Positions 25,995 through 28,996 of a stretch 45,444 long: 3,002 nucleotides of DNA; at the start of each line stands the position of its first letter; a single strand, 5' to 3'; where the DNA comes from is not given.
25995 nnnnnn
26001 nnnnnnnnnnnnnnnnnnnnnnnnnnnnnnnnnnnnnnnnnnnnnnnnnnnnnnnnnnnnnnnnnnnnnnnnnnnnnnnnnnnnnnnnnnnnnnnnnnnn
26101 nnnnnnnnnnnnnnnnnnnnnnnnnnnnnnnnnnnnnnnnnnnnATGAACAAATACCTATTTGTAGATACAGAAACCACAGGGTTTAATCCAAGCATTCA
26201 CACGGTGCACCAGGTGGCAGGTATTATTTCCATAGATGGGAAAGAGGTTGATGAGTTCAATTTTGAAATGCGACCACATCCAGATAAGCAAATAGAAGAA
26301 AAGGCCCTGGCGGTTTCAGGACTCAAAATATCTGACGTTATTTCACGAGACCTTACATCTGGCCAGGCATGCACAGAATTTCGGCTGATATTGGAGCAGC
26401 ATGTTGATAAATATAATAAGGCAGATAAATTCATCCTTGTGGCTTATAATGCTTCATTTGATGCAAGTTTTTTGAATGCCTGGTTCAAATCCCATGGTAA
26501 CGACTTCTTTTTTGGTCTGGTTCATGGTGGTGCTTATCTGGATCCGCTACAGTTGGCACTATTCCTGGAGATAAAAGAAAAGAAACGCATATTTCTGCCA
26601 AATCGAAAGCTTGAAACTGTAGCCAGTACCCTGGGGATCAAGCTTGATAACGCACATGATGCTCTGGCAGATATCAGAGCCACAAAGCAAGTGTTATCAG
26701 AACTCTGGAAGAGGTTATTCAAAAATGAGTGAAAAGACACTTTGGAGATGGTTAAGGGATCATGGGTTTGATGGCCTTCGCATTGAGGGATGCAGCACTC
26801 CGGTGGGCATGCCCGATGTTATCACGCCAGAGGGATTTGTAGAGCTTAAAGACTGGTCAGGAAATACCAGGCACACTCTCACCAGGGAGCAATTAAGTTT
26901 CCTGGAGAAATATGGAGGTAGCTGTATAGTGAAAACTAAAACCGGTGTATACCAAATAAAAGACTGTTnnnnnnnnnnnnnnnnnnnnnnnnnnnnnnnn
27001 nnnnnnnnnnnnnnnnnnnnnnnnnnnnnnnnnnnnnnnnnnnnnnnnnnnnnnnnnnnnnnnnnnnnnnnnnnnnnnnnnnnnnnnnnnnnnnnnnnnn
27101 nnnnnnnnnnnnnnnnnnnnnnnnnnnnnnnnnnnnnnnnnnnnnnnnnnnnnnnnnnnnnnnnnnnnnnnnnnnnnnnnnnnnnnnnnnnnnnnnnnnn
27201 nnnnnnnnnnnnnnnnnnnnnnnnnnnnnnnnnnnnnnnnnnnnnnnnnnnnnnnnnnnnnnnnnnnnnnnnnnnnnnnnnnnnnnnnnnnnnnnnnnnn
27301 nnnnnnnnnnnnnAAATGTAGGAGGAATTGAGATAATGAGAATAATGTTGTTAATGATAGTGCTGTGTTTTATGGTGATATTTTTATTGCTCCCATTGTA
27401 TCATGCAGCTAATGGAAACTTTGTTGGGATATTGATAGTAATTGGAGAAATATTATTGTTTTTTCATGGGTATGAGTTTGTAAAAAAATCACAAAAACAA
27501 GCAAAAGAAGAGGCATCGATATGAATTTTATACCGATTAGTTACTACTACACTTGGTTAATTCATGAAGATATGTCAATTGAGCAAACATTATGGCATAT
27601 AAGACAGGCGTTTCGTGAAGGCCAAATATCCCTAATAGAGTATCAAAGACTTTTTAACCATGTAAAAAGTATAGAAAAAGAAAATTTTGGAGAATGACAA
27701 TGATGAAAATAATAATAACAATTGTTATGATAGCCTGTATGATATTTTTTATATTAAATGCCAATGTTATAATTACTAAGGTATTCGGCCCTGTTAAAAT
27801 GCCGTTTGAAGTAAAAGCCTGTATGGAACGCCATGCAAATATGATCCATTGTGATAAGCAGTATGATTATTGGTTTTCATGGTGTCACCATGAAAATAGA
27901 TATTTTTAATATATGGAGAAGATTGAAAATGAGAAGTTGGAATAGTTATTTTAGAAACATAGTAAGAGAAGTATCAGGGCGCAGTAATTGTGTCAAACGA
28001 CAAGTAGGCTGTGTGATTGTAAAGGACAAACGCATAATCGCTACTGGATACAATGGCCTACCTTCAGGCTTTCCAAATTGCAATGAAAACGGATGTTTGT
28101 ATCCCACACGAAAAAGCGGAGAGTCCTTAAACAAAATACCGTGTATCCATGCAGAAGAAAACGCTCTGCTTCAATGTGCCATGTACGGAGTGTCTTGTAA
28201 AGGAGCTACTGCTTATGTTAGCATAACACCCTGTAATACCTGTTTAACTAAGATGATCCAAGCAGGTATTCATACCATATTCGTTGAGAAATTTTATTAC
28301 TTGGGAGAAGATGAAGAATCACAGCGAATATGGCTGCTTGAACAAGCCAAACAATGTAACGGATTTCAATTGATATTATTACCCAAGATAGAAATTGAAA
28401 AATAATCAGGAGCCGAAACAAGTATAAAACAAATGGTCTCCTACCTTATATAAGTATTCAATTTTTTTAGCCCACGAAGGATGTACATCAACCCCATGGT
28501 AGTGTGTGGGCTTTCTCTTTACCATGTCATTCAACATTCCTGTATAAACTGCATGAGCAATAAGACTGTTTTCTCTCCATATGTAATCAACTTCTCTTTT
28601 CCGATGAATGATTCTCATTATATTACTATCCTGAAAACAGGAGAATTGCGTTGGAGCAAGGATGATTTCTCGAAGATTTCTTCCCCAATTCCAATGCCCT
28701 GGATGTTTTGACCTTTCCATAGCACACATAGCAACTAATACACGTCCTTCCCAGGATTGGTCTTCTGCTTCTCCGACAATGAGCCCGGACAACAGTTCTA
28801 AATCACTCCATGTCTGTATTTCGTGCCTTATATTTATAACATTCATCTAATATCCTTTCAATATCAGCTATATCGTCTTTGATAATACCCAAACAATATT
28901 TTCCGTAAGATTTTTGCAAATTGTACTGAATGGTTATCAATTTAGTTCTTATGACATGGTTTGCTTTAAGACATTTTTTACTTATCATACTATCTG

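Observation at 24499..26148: A contiguous PurA-like / MazG-like / HD-hydrolase triad suggests a 2-aminoadenine (Z) genome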

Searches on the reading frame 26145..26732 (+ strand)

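Call 3: search_protein_families(library=pfam, proteins=[window:26145-26732:+], max_evalue=0.01)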
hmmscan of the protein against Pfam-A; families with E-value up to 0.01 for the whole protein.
window:26145-26732:+ (195 aa): 3 families
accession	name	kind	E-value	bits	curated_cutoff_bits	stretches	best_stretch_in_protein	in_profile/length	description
PF00929.31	RNase_T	-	1.5e-14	55.3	24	1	6-183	2-163/164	Exonuclease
PF13482.12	RNase_H_2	-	2.7e-07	31.1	22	1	5-168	1-118/165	RNase_H superfamily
PF16473.11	Rv2179c-like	-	5e-06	26.8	27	1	4-188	2-177/177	3'-5' exoribonuclease Rv2179c-like domain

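Call 4: search_protein_families(library=phrogs, proteins=[window:26145-26732:+], max_evalue=0.001)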
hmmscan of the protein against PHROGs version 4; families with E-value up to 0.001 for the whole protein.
window:26145-26732:+ (195 aa): 4 families
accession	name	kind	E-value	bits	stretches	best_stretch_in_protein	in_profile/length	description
phrog_192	-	DNA, RNA and nucleotide metabolism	4.8e-35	122.6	1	1-193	105-276/397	DNA polymerase exonuclease subunit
phrog_14632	-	DNA, RNA and nucleotide metabolism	5.3e-10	39.6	1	3-184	83-239/380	DNA polymerase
phrog_19080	-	unknown function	1.2e-06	28.5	0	152-182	158-188/477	-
phrog_1907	-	DNA, RNA and nucleotide metabolism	0.00032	20.4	1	3-125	15-98/629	DNA polymerase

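Call 24: search_protein_families(library=ncbifam, proteins=[window:26145-26732:+], max_evalue=0.01)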
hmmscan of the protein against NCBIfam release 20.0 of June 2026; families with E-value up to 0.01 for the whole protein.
window:26145-26732:+ (195 aa): 27 families (the best 25 are shown)
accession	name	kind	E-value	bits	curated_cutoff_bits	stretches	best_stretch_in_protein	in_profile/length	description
TIGR01405.1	polC_Gram_pos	equivalog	7.4e-18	63.7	1043.45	1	3-193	190-356/1211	DNA polymerase III subunit alpha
NF001688.0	PRK00448.1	equivalog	1.5e-17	62.5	873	1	3-193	424-590/1445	PolC-type DNA polymerase III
NF005927.0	PRK07942.1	subfamily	1.9e-15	57.2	186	1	5-190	10-179/232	DNA polymerase III subunit epsilon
NF005907.0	PRK07883.1-5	equivalog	1.8e-14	53.1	454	1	4-191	30-195/584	DEDD exonuclease domain-containing protein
NF005906.0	PRK07883.1-4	equivalog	4e-13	48.6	495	1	4-192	8-172/563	DEDD exonuclease domain-containing protein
NF005289.0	PRK06807.1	equivalog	4.2e-13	49.2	335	1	2-186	8-167/313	3'-5' exonuclease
TIGR01407.1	dinG_rel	hypoth_equivalog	1.2e-10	40.3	547.7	1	4-187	2-161/889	putative DnaQ family exonuclease/DinG family helicase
NF005905.0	PRK07883.1-3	equivalog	5.7e-10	38.4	508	1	4-191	26-191/581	DEDD exonuclease domain-containing protein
TIGR01298.1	RNaseT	equivalog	5.8e-10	39.2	246.2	1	6-115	12-125/200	ribonuclease T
TIGR01406.1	dnaQ_proteo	equivalog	2.1e-09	37.3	222.7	1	6-118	4-105/231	DNA polymerase III subunit epsilon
NF004316.1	PRK05711.1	equivalog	4.9e-09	36.2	196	1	5-120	4-108/234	DNA polymerase III subunit epsilon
NF005569.0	PRK07246.1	equivalog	8.1e-09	34.3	794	1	2-190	7-169/820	bifunctional DnaQ family exonuclease/ATP-dependent helicase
NF004719.0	PRK06063.1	equivalog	2.6e-08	33.1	389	1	3-187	17-176/331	DEDDh family exonuclease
NF005836.0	PRK07740.1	equivalog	2.7e-08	33.6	261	1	6-193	63-224/244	hypothetical protein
NF006316.0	PRK08517.1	equivalog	7.1e-08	32.1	247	1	3-191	71-233/270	3'-5' exonuclease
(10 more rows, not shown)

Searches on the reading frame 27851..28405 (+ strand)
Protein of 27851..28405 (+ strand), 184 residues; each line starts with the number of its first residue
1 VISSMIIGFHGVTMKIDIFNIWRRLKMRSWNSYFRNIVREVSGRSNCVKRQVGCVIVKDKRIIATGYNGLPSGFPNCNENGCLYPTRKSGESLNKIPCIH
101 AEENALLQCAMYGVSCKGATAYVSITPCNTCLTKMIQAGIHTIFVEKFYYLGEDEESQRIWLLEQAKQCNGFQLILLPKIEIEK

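Call 3: search_protein_families(library=pfam, proteins=[window:27851-28405:+], max_evalue=0.01)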
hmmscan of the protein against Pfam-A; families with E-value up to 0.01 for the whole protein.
window:27851-28405:+ (184 aa): 7 families
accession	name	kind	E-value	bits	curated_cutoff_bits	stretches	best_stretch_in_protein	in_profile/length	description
PF00383.29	dCMP_cyt_deam_1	-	4.3e-23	81.6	25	1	29-145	2-100/102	Cytidine and deoxycytidylate deaminase zinc-binding region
PF14437.12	MafB19-deam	-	1.9e-18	67.2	27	1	29-144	2-98/142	MafB19-like deaminase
PF08210.17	APOBEC_N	-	0.0019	18.7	25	1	88-153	35-109/170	APOBEC-like N-terminal domain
PF18772.7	APOBEC2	-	0.0033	17.9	26.8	1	90-165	41-125/175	APOBEC2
PF18774.7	APOBEC4_like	-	0.009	16.4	26.7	0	99-160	35-103/131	APOBEC4-like -AID/APOBEC-deaminase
PF14439.12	Bd3614-deam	-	0.009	16.4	38.5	0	80-155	18-93/113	Bd3614-like deaminase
PF18778.7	NAD1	-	0.0097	16.5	27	0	98-164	50-125/175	Novel AID APOBEC clade 1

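Call 4: search_protein_families(library=phrogs, proteins=[window:27851-28405:+], max_evalue=0.001)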
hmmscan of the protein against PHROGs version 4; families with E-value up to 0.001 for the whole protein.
window:27851-28405:+ (184 aa): 7 families
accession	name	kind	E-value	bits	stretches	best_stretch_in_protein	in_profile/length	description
phrog_174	-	DNA, RNA and nucleotide metabolism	7.2e-43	148.6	1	26-165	112-239/384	dCMP deaminase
phrog_2369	-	DNA, RNA and nucleotide metabolism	8.2e-26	92.3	1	27-171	2-148/195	dCMP deaminase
phrog_20648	-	DNA, RNA and nucleotide metabolism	2.4e-10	41.1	1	46-153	22-125/311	dCMP deaminase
phrog_8118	-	unknown function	6.7e-09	35.9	1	97-147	476-528/577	-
phrog_9198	-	unknown function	4.8e-08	33.2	0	98-148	385-437/531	-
phrog_18355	-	DNA, RNA and nucleotide metabolism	1.7e-06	29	1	99-145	3-47/52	deoxycytidinylate deaminase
phrog_20806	-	DNA, RNA and nucleotide metabolism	8.1e-06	27.1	1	98-143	16-59/97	deoxycytidinylate deaminase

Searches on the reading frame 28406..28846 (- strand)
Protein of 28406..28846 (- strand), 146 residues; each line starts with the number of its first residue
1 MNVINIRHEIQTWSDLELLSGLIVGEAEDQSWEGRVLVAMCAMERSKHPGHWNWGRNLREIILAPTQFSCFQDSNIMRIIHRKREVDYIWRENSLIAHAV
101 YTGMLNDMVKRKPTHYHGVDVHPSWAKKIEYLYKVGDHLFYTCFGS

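Call 76: search_protein_families(library=phrogs, proteins=[window:28406-28846:-], max_evalue=0.00001)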
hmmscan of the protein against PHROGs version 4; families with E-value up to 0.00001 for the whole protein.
window:28406-28846:- (146 aa): 1 family
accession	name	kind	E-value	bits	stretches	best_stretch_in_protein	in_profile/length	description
phrog_938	-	lysis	1.2e-12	46.7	1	11-142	48-171/2185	endolysin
